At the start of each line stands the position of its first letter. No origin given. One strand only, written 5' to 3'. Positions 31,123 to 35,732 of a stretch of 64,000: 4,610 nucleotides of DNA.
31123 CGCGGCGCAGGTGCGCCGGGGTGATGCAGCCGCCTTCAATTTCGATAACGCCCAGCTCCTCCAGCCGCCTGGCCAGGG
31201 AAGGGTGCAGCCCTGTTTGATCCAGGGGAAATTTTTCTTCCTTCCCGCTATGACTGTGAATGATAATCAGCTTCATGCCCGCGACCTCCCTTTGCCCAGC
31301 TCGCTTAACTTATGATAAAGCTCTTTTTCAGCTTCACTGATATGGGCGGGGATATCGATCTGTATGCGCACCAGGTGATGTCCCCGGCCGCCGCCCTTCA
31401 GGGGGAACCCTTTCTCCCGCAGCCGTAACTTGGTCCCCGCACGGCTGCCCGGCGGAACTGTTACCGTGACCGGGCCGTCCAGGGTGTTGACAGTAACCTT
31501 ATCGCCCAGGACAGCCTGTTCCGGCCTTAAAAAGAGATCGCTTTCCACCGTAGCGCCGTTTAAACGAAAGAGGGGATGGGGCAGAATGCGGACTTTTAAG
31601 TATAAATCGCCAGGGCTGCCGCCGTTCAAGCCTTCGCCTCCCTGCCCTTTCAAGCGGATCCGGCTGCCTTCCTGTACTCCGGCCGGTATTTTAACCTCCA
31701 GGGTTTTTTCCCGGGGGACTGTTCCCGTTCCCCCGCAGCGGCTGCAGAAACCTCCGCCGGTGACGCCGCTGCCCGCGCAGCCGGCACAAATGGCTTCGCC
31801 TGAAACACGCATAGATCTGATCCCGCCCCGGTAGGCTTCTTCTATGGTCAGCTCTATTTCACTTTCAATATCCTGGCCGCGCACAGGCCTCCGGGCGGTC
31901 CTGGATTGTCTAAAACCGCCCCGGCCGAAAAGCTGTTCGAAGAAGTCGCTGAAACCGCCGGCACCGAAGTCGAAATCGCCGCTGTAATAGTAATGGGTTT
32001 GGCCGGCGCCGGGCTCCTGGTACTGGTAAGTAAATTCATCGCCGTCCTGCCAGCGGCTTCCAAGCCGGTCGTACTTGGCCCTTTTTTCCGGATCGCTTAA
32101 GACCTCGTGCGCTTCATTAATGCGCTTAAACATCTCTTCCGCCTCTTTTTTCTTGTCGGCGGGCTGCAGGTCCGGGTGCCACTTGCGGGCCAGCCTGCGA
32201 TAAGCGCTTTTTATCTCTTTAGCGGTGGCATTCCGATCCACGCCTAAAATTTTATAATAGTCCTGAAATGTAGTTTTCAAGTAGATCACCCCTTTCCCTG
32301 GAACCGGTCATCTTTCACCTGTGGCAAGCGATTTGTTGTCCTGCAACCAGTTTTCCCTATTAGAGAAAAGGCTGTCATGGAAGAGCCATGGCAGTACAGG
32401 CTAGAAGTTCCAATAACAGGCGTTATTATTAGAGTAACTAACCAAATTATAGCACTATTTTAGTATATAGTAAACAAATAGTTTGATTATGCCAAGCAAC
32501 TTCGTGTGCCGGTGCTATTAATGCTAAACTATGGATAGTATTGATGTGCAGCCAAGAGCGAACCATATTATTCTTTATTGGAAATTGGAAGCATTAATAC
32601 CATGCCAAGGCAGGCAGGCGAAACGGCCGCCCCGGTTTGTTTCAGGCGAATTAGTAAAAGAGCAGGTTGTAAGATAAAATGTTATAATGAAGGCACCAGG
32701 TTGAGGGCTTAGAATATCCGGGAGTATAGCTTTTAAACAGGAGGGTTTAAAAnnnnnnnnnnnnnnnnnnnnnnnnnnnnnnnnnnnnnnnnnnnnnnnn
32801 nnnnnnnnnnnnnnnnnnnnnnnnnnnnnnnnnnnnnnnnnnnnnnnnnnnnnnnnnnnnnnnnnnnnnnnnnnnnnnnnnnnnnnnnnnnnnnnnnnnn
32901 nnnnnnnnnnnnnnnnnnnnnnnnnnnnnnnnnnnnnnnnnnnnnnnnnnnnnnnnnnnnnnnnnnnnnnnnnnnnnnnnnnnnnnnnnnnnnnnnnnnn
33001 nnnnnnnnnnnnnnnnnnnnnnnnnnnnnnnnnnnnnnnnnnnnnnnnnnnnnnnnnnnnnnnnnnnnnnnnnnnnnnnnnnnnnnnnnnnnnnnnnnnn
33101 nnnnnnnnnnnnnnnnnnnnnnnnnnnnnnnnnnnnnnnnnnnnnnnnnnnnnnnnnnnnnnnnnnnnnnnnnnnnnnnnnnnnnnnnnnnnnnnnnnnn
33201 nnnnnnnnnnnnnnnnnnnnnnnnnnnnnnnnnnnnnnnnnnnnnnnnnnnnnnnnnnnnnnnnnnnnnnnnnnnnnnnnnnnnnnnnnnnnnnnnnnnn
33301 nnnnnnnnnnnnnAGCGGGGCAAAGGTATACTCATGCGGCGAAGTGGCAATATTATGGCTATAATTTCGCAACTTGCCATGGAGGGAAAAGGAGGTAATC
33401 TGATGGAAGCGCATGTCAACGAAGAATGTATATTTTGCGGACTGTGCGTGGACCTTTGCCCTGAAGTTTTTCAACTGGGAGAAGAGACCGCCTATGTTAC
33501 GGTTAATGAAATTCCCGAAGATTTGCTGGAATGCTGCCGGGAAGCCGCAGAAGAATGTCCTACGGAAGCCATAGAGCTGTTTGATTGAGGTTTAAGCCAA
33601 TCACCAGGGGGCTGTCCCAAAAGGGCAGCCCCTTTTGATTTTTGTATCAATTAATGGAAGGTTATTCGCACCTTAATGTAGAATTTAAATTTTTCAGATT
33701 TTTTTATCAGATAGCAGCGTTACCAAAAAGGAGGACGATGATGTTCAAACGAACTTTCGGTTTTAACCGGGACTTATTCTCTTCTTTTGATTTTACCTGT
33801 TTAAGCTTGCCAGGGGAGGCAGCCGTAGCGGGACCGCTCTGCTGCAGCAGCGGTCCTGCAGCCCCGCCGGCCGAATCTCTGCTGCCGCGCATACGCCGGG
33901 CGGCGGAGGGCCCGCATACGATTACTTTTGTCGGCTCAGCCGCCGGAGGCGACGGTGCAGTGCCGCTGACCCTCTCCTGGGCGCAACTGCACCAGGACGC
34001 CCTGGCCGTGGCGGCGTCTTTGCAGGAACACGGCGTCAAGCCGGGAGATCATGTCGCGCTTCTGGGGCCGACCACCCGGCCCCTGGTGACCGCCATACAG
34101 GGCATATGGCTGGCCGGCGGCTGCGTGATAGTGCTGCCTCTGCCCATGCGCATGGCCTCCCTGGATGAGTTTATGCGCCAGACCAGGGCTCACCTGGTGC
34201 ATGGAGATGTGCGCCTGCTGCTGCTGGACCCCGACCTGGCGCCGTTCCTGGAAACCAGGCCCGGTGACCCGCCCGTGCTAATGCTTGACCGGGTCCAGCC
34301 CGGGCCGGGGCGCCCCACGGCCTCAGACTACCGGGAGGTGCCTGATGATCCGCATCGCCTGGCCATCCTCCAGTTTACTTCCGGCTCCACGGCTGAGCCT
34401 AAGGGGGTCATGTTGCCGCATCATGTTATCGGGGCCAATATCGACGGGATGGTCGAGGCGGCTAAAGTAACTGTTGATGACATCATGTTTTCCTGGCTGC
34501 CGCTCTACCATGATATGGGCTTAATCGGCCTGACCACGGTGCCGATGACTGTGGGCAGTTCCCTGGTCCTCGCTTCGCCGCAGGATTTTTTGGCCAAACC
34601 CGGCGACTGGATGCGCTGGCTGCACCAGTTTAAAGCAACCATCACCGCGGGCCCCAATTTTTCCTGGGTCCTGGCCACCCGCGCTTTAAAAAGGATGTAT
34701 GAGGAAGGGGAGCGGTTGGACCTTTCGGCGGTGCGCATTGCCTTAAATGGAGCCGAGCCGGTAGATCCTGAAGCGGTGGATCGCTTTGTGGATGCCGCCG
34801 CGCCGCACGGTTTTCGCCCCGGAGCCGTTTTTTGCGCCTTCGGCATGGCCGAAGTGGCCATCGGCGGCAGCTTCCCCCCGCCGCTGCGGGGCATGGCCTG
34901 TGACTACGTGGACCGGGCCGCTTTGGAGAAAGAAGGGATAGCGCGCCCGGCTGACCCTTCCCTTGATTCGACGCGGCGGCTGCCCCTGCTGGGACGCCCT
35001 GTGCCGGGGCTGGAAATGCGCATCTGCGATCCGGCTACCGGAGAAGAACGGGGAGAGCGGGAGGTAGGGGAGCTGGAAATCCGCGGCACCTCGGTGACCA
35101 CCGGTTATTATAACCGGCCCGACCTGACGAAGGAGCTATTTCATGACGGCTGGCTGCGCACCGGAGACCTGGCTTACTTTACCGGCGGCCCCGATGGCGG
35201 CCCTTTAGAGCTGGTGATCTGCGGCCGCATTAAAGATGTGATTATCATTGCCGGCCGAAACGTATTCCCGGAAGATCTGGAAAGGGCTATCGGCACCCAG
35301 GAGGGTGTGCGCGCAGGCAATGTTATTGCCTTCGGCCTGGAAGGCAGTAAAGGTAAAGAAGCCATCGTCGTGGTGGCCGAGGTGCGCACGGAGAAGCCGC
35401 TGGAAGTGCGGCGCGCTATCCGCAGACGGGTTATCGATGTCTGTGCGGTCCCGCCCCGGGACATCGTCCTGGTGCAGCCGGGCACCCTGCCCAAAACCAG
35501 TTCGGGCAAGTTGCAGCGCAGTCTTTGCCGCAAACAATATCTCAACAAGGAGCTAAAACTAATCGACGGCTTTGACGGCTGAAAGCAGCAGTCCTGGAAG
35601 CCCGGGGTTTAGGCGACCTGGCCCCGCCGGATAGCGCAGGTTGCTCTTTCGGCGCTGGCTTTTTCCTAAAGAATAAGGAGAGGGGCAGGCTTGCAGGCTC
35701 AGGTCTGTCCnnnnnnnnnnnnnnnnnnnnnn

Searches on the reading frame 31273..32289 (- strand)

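Call 41: search_protein_families(library=pfam, proteins=[window:31273-32289:-], max_evalue=0.001)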
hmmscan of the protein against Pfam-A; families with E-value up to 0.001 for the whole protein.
window:31273-32289:- (338 aa): 2 families
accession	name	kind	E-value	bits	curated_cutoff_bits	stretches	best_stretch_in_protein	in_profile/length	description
PF01556.23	DnaJ_C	-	1.3e-41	142.6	26.6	1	141-314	1-152/152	DnaJ C terminal domain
PF00226.36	DnaJ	-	1.8e-27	95.6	27.8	1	10-74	1-63/63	DnaJ domain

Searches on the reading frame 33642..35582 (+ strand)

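Call 41: search_protein_families(library=pfam, proteins=[window:33642-35582:+], max_evalue=0.001)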
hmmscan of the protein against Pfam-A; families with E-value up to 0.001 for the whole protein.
window:33642-35582:+ (646 aa): 2 families
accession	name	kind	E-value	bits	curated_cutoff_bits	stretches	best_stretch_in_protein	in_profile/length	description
PF00501.34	AMP-binding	-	1.4e-61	208.9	29.9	1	110-490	21-384/384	AMP-binding enzyme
PF23024.1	AMP-dom_DIP2-like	-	9.4e-07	29.3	27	1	532-641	2-108/110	Disco-interacting protein 2-like, AMP domain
